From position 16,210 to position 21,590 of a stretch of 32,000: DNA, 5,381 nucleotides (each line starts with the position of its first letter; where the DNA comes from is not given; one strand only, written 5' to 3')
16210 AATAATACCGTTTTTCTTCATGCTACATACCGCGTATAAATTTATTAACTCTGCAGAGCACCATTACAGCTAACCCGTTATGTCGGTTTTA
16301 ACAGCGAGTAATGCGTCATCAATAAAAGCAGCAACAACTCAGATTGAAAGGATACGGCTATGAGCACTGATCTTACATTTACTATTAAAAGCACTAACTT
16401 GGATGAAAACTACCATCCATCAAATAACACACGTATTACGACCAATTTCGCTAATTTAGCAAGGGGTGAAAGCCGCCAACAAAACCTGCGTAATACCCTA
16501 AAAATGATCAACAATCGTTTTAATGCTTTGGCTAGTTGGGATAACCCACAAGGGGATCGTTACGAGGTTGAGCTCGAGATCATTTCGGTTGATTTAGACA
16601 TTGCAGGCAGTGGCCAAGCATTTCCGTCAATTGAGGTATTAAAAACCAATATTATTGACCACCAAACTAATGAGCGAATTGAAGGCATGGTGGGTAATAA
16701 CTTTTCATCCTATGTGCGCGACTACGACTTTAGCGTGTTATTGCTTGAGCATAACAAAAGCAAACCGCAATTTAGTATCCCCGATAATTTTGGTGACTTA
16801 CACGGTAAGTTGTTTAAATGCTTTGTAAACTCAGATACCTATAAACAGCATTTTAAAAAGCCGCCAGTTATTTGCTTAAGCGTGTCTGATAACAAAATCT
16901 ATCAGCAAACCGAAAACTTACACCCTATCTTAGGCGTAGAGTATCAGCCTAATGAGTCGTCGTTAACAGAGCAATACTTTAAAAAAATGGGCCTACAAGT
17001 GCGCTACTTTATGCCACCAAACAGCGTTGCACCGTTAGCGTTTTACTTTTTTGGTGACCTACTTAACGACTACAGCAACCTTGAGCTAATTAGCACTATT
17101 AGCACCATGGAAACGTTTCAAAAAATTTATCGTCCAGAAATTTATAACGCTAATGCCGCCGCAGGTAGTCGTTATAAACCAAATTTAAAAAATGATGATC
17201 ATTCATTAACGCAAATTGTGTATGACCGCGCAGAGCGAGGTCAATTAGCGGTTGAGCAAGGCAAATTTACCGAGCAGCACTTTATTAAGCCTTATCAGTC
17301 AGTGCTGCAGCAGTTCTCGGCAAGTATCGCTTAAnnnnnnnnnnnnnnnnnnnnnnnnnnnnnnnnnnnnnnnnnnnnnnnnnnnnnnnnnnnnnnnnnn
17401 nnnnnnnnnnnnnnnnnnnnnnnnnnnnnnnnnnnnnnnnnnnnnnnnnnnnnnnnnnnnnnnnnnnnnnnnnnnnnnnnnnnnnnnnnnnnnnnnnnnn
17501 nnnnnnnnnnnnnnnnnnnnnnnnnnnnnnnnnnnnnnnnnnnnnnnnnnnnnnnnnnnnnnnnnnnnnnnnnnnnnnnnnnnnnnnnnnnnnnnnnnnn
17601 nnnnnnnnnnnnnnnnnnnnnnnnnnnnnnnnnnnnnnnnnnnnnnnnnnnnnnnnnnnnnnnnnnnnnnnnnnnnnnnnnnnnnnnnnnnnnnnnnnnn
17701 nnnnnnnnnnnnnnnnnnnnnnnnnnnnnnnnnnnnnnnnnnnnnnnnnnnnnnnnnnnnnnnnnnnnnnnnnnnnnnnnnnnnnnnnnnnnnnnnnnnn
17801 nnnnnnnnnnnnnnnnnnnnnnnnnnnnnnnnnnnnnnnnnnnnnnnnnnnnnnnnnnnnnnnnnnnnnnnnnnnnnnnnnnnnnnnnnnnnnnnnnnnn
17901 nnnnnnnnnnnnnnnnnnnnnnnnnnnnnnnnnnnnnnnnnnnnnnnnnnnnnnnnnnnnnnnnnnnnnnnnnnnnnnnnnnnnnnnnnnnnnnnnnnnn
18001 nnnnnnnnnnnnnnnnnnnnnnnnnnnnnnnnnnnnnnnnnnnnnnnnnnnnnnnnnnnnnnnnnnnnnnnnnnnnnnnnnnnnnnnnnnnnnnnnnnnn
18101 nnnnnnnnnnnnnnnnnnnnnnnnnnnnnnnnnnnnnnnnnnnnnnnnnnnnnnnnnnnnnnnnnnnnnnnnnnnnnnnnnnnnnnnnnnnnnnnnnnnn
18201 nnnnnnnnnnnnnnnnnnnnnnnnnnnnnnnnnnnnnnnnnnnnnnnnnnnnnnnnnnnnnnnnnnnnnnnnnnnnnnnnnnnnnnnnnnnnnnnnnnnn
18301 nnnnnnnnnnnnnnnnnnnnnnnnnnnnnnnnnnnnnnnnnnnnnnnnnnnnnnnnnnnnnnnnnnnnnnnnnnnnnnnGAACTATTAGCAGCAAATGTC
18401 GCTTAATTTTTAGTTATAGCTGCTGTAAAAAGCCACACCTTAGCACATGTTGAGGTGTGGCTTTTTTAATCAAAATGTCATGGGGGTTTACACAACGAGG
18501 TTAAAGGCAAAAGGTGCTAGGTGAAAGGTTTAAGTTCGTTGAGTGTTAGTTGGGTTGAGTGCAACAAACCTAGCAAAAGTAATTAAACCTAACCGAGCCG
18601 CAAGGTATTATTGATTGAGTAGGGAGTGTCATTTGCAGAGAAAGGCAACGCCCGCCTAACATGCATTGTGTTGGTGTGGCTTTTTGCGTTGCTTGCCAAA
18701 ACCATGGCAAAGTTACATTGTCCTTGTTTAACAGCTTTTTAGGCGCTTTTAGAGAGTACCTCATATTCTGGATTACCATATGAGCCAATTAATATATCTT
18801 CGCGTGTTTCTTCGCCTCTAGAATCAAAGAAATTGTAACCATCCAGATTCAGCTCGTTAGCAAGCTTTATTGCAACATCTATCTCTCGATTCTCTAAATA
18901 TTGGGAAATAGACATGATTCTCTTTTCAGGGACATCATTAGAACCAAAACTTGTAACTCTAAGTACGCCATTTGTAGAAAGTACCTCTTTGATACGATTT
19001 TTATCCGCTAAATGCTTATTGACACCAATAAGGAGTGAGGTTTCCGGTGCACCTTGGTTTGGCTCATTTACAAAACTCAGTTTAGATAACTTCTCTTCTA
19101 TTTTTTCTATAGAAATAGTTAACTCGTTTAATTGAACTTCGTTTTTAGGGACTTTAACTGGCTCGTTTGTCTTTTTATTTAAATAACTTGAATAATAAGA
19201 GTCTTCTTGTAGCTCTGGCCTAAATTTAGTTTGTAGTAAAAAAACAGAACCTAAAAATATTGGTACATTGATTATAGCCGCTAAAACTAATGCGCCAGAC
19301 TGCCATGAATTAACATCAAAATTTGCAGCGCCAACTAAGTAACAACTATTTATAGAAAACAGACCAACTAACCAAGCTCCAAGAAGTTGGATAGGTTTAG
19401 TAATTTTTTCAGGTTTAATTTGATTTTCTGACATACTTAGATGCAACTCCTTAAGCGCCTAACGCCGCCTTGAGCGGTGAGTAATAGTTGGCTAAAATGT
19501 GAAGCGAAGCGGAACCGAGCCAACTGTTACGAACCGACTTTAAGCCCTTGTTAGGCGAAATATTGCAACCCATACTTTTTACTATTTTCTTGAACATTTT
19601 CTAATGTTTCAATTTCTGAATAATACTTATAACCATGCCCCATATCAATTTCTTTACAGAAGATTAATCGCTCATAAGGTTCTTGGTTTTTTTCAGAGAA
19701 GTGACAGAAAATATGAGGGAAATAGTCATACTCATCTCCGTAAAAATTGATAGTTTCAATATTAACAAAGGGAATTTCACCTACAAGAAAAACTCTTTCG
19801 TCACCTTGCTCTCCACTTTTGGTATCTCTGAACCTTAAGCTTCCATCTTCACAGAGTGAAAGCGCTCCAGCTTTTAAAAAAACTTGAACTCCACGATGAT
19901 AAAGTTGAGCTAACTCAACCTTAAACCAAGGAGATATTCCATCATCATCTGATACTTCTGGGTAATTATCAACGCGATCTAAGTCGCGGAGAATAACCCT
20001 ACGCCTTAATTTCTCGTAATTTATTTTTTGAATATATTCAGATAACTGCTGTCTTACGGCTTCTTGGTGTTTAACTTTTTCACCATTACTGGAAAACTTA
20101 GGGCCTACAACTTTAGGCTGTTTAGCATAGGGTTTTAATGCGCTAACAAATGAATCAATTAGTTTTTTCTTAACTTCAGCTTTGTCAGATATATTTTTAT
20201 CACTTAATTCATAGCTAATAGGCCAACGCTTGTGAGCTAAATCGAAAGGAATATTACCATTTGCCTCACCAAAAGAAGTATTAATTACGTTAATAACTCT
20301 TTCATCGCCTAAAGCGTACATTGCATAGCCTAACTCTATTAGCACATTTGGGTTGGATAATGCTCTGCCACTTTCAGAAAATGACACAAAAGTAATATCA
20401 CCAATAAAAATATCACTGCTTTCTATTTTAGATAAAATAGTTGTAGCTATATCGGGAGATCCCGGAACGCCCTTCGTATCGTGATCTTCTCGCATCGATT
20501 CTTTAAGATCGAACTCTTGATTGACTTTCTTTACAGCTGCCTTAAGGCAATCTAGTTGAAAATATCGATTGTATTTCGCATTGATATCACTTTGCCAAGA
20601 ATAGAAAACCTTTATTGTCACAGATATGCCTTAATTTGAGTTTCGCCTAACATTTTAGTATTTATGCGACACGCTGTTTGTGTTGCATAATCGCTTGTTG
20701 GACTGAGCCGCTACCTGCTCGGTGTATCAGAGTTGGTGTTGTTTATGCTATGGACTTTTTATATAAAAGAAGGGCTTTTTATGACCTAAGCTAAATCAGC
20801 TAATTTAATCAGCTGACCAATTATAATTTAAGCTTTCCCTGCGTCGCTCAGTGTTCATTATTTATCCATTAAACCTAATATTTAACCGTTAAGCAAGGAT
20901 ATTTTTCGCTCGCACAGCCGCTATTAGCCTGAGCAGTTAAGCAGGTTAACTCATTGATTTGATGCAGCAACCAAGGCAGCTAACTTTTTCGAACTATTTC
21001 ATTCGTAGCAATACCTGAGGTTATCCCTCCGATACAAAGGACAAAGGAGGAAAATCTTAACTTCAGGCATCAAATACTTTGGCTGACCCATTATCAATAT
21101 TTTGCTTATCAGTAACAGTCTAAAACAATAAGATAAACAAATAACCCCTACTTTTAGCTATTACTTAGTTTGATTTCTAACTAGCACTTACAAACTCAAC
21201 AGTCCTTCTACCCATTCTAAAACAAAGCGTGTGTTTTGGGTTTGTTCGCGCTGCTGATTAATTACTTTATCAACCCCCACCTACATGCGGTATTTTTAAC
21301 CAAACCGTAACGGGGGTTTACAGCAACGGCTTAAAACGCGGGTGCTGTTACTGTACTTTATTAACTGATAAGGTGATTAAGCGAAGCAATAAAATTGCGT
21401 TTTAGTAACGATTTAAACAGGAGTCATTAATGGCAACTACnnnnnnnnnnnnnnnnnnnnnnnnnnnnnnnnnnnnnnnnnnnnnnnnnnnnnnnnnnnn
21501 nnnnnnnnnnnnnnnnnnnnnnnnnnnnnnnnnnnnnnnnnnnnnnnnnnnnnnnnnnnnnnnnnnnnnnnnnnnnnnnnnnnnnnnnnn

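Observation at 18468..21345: Low-GC island of unrecognised genes, organised like an integrase-less integron cassette array (CALIN), inserted between mesD and a dehalogenase gene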

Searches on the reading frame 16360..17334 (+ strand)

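Call 5: search_protein_families(library=pfam, proteins=[window:16360-17334:+], max_evalue=0.1)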
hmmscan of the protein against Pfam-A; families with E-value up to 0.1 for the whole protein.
window:16360-17334:+ (324 aa): 1 family
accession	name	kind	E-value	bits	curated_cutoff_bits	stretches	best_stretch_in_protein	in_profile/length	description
PF08908.16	MesX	-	4.4e-182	604.7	25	1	1-321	1-323/323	Putative oxygenase MesX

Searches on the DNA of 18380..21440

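Call 79: search_rna_families(source=window, start=18380, end=21440, threshold=evalue, max_evalue=1)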
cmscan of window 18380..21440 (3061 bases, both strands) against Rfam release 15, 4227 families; matches with E-value up to 1: 1.
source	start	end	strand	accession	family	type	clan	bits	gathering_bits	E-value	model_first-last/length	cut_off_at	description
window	20354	20458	-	RF00429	SNORA29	Gene; snRNA; snoRNA; HACA-box;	CL00030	29.6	50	0.026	1-140/140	no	Small nucleolar RNA SNORA29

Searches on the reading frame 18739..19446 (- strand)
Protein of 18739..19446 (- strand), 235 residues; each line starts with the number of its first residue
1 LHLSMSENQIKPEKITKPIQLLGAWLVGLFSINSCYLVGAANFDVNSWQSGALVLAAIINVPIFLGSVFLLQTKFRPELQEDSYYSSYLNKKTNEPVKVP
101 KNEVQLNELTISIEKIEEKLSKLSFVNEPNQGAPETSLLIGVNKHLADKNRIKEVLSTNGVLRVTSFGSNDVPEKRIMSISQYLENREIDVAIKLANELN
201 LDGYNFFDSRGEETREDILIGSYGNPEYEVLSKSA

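Call 5: search_protein_families(library=pfam, proteins=[window:18739-19446:-], max_evalue=0.1)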
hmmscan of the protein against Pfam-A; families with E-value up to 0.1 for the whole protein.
window:18739-19446:- (235 aa): 1 family
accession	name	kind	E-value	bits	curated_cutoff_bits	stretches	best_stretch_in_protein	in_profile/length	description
PF09703.15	Cas_Csa4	-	0.031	14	25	0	84-199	178-303/355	CRISPR-associated protein (Cas_Csa4)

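Call 6: search_protein_families(library=padloc, proteins=[window:18739-19446:-], max_evalue=1)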
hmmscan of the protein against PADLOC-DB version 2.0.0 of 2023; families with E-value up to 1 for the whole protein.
window:18739-19446:- (235 aa): 0 families

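Call 14: find_homologous_proteins(query=window:18739-19434:-)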
Query window:18739-19434:- (231 aa): 677 proteins with E <= 0.001 among 1044 candidates; the best 120 are listed.
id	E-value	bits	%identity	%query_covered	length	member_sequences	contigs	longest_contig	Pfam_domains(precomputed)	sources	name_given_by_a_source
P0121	1.7e-127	441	88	100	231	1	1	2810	-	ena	-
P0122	4.0e-124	430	86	100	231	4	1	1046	-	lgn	-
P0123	2.4e-115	402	81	100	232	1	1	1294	-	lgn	-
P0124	3.6e-91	323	65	100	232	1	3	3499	-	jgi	jgi:hypothetical protein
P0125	6.0e-83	296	60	99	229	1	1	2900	-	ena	-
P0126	6.3e-83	296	58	100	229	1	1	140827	-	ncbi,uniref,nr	ncbi:hypothetical protein [Alteromonas sp. ASW11-130]|uniref:hypothetical protein n=1 Tax=Alteromona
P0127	2.6e-75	271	57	99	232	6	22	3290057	-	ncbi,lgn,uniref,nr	ncbi:TPA: hypothetical protein N2685_004644 [Vibrio parahaemolyticus]|uniref:hypothetical protein n=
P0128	6.4e-75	270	58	98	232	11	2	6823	-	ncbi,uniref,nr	ncbi:hypothetical protein [Vibrio parahaemolyticus]|uniref:hypothetical protein n=2 Tax=Vibrio parah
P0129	8.8e-75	269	58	100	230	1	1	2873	-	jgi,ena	-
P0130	9.9e-75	269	57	100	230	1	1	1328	-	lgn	-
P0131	1.4e-73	265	55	100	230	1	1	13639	-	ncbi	ncbi:MAG: hypothetical protein AB1306_06150 [Nitrospirota bacterium]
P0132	3.1e-73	264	55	100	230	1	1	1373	-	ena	-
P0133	3.4e-72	261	56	98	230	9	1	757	-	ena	-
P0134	7.0e-72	260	55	100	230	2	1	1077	-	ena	-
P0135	1.4e-70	255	54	98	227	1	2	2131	-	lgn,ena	-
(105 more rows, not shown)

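Call 16: find_encoding_contigs(protein=P0127, flank=6000, max_places=3)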
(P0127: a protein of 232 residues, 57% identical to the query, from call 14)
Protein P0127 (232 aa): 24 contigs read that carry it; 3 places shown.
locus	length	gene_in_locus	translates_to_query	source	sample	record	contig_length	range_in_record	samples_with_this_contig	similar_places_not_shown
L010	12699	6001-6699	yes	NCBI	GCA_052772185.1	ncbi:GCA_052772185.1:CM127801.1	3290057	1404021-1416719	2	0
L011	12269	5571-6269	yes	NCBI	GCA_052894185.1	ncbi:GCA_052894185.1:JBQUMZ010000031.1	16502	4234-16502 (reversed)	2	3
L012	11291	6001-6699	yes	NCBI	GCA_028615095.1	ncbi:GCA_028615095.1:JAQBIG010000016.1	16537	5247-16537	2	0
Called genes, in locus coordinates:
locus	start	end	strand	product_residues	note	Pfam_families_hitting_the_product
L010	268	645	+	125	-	-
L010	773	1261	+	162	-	PF04463:2-thiour_desulf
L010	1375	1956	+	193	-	-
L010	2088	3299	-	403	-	-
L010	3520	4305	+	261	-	-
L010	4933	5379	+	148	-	-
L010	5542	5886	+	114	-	-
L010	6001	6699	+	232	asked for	-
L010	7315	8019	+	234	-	-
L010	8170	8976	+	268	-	-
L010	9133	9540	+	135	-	PF02566:OsmC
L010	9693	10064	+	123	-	-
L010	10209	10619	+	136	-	-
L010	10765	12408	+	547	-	PF18766:SWI2_SNF2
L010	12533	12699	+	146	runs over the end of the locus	-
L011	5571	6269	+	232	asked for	-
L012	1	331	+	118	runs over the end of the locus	-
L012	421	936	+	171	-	PF00583:Acetyltransf_1, PF13673:Acetyltransf_10 (weak), PF13508:Acetyltransf_7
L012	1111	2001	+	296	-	PF10546:P63C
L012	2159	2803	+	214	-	-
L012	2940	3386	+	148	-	-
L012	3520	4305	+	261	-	-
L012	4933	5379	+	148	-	-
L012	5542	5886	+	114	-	-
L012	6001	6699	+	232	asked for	-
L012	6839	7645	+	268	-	-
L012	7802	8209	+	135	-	PF02566:OsmC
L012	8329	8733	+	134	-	-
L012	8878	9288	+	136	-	-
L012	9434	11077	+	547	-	PF18766:SWI2_SNF2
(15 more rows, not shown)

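Call 30: find_encoding_contigs(protein=P0121, flank=3000, max_places=3)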
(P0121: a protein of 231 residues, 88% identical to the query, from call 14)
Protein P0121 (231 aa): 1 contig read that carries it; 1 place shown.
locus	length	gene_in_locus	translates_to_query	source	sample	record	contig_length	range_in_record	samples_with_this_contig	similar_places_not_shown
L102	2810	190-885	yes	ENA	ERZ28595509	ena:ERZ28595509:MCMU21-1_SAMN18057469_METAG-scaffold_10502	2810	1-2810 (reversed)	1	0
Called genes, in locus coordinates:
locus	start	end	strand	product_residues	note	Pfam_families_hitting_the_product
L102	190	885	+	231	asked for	-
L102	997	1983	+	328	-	PF18165:pP_pnuc_1, PF18166:pP_pnuc_2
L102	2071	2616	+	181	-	-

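Call 63: search_protein_families(library=ncbifam, proteins=[window:18739-19434:-], max_evalue=0.1)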
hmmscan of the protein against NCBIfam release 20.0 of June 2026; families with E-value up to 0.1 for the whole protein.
window:18739-19434:- (231 aa): 1 family
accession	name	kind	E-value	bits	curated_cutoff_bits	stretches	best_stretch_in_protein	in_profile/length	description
NF011514.0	PRK14953.1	equivalog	0.045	12.7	536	1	168-223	244-302/488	DNA polymerase III subunits gamma and tau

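Call 75: predict_structure(alignment_id=A5)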
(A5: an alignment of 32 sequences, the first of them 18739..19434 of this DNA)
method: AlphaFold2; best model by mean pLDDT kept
length: 231 residues; sequences in the alignment: 32
mean_pLDDT: 77.8   pTM: 0.49
mean pLDDT of the five models: 77.8, 76.2, 75.8, 73.9, 73.2
residues with pLDDT >= 90: 55; 70-90: 114; 50-70: 44; < 50: 18
segments of 3 or more residues with pLDDT < 50: 1-3, 5-7, 123-130
pLDDT, mean of each block of 10 residues (from residue 1): 45 74 89 91 92 91 81 55 70 67 71 68 44 82 89 86 85 89 87 89 85 88 76 41
secondary structure, 60 per line:
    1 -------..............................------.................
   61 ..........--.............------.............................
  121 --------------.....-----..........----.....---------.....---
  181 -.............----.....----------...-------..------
elements in order: H8-37 H44-70 H73-80 E81-85 E92-96 H97-120 E135-139 H145-154 E159-163 E173-177 H182-194 E199-203 E214-216

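Call 78: fold_search(model_id=the predicted structure, library=pdb)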
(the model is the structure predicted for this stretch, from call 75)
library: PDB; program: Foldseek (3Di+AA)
matches with E <= 10: 685; with E <= 0.001: 0
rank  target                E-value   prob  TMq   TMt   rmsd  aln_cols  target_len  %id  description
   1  2m5y_MODEL_1_A        7.4e-03  1.00  0.29  0.50   6.5       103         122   12  Solution Structure of the C-terminal domain of RV0431 (released 2014-02-26)
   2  7bhp_LG               4.5e-02  0.35  0.18  0.19  15.5       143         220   12  Cryo-EM structure of the human Ebp1 - 80S ribosome (released 2021-02-03)
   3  8ir1_G                1.0e-01  0.21  0.18  0.19  15.3       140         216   13  human nuclear pre-60S ribosomal particle - State A (released 2023-08-09)
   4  6zqa_CF               2.2e-01  0.18  0.17  0.27   7.3        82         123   13  Cryo-EM structure of the 90S pre-ribosome from Saccharomyces cerevisiae, state A (Poly-Ala) (released 2020-09-23)
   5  9axt_BT               2.7e-01  0.28  0.18  0.19   6.4        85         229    9  Non-translating S. pombe ribosome (released 2024-10-16)
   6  6zqa_CG               4.0e-01  0.15  0.17  0.27   6.9        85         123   13  Cryo-EM structure of the 90S pre-ribosome from Saccharomyces cerevisiae, state A (Poly-Ala) (released 2020-09-23)
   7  6qik_H                4.2e-01  0.16  0.18  0.19  15.3       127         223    6  Cryo-EM structures of Lsg1-TAP pre-60S ribosomal particles (released 2019-06-26)
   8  4v8p_BF               4.2e-01  0.12  0.18  0.18  13.5       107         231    7  T.thermophila 60S ribosomal subunit in complex with initiation factor 6. (released 2014-07-09)
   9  6s3k_A                4.8e-01  0.09  0.15  0.07  19.6       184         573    7  KimA from Bacillus subtilis in inward-facing, occluded state (released 2020-02-12)
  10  9m0p_LG               5.1e-01  0.16  0.16  0.18   8.0        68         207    9  Cryo-EM structure of human 80S ribosome in complex with montanine (released 2026-01-14)
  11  7qca_LG0              5.1e-01  0.12  0.18  0.20  14.8       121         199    5  Spraguea lophii ribosome (released 2022-11-30)
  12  4oen_B                5.1e-01  0.06  0.12  0.13  14.4       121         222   13  Crystal structure of the second substrate binding domain of a putative amino acid ABC transporter from Streptococcus p (released 2014-01-22)
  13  3paf_A                5.5e-01  0.18  0.17  0.29   4.8        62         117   13  M. jannaschii L7Ae mutant (released 2011-11-02)
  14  8etc_G                5.5e-01  0.08  0.18  0.22  15.2       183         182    9  Fkbp39 associated nascent 60S ribosome State 4 (released 2022-11-30)
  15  7qca_LCC              5.8e-01  0.21  0.17  0.35   5.1        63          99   11  Spraguea lophii ribosome (released 2022-11-30)
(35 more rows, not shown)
